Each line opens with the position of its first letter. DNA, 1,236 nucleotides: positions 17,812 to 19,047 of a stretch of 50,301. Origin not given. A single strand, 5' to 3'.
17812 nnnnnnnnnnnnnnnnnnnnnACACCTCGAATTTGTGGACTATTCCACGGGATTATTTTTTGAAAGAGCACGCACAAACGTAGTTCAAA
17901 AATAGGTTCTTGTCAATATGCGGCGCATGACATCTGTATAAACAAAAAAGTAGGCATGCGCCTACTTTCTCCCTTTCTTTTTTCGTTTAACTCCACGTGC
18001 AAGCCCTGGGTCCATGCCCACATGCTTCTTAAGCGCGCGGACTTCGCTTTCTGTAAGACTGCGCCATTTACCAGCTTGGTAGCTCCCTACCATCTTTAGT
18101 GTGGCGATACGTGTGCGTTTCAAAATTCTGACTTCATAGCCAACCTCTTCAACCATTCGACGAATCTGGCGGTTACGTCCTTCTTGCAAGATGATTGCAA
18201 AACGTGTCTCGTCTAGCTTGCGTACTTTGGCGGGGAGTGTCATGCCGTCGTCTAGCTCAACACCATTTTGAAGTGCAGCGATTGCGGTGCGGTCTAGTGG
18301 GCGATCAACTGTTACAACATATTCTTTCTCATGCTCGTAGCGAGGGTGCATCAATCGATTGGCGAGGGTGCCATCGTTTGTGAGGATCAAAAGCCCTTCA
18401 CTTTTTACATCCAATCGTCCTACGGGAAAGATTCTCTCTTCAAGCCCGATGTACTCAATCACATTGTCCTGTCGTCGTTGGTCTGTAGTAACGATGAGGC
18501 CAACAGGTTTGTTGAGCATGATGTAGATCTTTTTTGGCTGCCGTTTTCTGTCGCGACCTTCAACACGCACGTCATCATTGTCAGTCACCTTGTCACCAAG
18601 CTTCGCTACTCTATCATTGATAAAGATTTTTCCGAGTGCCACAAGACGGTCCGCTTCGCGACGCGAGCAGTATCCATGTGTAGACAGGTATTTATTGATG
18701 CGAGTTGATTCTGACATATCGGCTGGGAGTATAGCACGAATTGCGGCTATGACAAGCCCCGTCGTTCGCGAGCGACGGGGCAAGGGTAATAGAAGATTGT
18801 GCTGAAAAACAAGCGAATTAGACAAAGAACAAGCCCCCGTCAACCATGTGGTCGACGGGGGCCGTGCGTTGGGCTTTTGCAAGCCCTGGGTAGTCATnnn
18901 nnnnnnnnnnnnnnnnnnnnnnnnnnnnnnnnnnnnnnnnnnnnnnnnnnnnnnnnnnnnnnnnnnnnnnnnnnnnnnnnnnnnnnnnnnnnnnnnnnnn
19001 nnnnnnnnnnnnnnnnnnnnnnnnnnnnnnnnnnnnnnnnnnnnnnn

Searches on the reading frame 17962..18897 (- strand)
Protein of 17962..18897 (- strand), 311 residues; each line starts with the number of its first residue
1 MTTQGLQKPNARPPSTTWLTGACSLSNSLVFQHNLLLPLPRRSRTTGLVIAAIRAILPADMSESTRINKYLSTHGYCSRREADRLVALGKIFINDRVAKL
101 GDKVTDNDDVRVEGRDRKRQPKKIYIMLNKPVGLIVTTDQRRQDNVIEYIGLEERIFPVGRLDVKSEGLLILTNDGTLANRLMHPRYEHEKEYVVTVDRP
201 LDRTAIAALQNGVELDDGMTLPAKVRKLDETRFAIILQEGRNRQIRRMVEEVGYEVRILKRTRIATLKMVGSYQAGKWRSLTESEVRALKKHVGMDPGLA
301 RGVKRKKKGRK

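Call 15: search_protein_families(library=pfam, proteins=[window:17962-18897:-], max_evalue=0.001)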
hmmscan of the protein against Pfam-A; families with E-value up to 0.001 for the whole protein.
window:17962-18897:- (311 aa): 2 families
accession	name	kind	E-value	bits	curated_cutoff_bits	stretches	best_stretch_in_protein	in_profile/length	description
PF00849.27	PseudoU_synth_2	-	1.8e-22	80.7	26.8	1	125-250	2-151/152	RNA pseudouridylate synthase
PF01479.30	S4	-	5.3e-09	36.1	22.8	1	66-110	2-48/48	S4 domain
